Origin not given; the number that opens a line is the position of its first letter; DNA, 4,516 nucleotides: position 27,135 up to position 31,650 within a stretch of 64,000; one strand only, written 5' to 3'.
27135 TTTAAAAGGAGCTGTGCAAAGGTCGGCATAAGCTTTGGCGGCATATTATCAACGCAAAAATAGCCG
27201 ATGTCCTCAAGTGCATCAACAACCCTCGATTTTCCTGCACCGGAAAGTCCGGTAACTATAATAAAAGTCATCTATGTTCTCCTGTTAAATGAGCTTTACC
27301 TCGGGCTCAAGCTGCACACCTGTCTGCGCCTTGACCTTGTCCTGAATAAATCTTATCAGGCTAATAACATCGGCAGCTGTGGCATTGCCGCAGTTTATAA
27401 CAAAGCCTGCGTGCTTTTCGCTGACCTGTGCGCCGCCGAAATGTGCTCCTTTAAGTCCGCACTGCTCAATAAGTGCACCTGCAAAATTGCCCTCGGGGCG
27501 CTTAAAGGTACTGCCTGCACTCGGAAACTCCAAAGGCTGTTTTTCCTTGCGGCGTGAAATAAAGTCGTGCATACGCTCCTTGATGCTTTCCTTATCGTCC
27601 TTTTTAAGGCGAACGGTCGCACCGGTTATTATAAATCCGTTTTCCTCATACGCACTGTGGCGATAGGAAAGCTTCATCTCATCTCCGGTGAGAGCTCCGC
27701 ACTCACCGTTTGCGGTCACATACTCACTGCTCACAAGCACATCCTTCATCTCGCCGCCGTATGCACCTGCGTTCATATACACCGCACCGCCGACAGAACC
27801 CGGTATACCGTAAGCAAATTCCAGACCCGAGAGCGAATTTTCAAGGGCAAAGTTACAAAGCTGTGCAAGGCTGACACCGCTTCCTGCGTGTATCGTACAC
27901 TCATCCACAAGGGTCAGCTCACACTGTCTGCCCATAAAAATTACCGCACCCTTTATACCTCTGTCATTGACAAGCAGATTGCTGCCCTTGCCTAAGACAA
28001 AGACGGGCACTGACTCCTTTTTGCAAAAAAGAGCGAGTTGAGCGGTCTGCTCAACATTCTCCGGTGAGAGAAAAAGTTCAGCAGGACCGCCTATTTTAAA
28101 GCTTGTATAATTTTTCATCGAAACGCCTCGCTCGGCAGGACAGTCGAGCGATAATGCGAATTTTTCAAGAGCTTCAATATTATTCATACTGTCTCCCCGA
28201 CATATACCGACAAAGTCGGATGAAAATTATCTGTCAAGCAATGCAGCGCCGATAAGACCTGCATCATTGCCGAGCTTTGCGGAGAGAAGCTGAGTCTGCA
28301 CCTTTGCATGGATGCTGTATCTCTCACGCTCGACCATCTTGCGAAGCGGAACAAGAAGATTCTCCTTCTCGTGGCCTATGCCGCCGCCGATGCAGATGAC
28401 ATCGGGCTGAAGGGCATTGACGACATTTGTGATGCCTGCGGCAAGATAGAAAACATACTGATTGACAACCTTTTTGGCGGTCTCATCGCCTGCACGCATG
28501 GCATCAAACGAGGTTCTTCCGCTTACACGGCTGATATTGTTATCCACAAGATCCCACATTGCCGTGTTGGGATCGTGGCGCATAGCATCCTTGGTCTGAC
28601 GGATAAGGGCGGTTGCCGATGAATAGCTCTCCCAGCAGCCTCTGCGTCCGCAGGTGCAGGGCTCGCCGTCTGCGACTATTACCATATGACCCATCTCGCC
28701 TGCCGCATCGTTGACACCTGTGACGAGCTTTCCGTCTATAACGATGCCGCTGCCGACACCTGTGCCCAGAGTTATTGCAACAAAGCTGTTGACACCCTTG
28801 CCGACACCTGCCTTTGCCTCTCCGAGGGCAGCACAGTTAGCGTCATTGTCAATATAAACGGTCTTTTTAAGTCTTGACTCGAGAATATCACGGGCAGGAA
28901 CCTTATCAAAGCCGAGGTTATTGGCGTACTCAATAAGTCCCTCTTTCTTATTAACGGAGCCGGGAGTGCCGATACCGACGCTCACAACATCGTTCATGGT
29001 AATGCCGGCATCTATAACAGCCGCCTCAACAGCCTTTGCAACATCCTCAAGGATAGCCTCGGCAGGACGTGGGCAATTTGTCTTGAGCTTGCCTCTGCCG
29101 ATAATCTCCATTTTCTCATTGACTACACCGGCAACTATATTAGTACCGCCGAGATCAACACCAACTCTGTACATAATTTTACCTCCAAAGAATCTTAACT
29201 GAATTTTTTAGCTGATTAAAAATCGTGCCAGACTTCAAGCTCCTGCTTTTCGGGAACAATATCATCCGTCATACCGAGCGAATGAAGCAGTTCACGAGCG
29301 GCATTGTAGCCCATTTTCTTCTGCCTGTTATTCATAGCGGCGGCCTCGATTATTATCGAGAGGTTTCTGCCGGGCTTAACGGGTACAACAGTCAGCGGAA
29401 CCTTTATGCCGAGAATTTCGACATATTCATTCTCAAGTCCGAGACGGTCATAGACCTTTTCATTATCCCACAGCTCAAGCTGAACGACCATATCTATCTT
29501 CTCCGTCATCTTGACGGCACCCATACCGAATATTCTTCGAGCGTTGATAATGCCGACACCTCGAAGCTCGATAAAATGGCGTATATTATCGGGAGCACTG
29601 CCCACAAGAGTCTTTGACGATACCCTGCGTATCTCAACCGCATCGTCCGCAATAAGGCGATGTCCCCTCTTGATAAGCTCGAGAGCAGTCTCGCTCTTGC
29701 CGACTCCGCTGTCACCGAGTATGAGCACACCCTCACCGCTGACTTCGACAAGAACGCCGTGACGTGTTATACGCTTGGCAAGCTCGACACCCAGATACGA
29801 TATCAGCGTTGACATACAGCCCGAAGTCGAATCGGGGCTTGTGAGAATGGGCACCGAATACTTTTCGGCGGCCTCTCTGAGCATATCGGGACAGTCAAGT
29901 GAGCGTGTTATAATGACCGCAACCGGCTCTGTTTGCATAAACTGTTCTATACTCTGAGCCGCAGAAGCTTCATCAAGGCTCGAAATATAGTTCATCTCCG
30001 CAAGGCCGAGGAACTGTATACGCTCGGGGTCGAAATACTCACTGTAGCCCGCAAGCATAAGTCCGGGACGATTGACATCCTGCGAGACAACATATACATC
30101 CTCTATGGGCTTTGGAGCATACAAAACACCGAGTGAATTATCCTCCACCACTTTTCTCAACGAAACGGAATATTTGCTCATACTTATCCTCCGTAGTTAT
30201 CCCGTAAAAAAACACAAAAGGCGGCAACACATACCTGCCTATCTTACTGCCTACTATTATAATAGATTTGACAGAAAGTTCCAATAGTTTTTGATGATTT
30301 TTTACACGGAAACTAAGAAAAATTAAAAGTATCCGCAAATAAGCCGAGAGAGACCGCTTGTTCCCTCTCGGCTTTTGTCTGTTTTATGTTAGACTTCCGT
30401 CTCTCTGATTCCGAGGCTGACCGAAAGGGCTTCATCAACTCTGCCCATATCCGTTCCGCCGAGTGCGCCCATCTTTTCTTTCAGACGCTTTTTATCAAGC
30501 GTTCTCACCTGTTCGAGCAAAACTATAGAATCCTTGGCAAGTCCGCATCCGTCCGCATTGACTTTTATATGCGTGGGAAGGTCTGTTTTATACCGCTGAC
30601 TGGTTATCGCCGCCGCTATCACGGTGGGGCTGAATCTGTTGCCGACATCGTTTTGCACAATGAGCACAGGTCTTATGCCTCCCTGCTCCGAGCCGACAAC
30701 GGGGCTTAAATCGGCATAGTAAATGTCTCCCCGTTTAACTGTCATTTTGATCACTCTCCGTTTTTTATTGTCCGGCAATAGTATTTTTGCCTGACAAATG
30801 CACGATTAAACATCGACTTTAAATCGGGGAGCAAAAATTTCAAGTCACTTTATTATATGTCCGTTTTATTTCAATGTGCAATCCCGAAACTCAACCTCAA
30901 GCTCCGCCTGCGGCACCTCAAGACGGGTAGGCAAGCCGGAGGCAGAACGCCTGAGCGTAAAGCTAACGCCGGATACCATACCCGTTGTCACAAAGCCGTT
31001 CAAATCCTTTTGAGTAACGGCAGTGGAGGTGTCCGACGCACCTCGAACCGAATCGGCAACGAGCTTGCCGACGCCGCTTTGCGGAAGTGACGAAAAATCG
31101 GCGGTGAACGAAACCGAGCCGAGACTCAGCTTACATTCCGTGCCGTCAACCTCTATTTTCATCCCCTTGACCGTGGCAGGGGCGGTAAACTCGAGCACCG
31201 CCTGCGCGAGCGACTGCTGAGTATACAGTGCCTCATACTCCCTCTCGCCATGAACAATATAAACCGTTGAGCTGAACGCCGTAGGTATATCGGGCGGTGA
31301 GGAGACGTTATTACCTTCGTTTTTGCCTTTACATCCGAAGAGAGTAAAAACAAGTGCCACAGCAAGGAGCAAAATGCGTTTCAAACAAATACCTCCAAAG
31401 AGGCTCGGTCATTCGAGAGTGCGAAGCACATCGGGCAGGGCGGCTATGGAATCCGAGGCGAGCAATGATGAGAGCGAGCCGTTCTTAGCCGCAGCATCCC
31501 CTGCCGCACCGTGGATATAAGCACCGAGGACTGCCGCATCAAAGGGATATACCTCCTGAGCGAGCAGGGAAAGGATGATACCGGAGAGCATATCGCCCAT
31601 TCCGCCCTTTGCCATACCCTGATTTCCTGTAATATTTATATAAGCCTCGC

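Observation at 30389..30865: Orphan MazF endoribonuclease under a sigmaF-type forespore promoter: candidate developmental mRNA interferase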

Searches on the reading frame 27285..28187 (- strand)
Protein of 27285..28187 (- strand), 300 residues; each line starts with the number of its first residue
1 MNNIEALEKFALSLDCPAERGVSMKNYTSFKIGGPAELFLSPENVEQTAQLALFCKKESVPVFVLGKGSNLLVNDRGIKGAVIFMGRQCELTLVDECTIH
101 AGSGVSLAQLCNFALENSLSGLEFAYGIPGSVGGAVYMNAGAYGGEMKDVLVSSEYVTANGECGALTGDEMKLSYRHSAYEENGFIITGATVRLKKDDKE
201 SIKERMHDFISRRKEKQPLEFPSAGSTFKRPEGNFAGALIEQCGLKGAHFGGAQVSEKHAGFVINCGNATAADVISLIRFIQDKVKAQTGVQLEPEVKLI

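Call 4: search_protein_families(library=pfam, proteins=[window:27285-28187:-])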
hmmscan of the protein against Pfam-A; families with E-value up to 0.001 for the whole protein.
window:27285-28187:- (300 aa): 2 families
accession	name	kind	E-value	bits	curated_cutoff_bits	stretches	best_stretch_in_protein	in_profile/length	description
PF02873.21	MurB_C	-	1.5e-39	134.6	27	1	202-300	2-99/99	UDP-N-acetylenolpyruvoylglucosamine reductase, C-terminal domain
PF01565.28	FAD_binding_4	-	2.5e-22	79.5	26.4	1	37-163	2-135/139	FAD binding domain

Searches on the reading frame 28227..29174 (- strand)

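Call 4: search_protein_families(library=pfam, proteins=[window:28227-29174:-])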
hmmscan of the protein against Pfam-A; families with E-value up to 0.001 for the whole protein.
window:28227-29174:- (315 aa): 3 families
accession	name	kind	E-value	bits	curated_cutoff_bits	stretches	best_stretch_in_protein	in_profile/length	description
PF00480.26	ROK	-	1.3e-73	248.6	22.9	1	4-313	2-290/294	ROK family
PF01869.26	BcrAD_BadFG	-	2.4e-09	37.5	31.5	1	4-75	1-74/271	BadF/BadG/BcrA/BcrD ATPase family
PF05378.19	Hydant_A_N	-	0.00023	21.4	25.2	1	3-75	1-69/176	Hydantoinase/oxoprolinase N-terminal region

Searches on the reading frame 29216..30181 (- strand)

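Call 4: search_protein_families(library=pfam, proteins=[window:29216-30181:-])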
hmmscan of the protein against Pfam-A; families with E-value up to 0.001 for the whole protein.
window:29216-30181:- (321 aa): 2 families
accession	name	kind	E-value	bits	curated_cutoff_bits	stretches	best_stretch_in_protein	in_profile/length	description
PF07475.17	Hpr_kinase_C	-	1.9e-70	236.3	33.3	1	133-299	2-168/171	HPr Serine kinase C-terminal domain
PF02603.21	Hpr_kinase_N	-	5.2e-38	130.3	24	1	6-130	1-125/125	HPr Serine kinase N terminus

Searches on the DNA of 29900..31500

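Call 12: search_rna_families(source=window, start=29900, end=31500, threshold=evalue, max_evalue=10)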
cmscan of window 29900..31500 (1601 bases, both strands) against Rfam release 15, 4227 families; matches with E-value up to 10: 2.
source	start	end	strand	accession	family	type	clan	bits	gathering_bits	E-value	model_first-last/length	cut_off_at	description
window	30286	30314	+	RF01162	sn668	Gene; snRNA; snoRNA; CD-box;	-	16.5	40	5.9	1-65/65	no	Small nucleolar RNA sn668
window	31461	31488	+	RF01144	sR17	Gene; snRNA; snoRNA; CD-box;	-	12.5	36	7.6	1-55/55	no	Small nucleolar RNA sR17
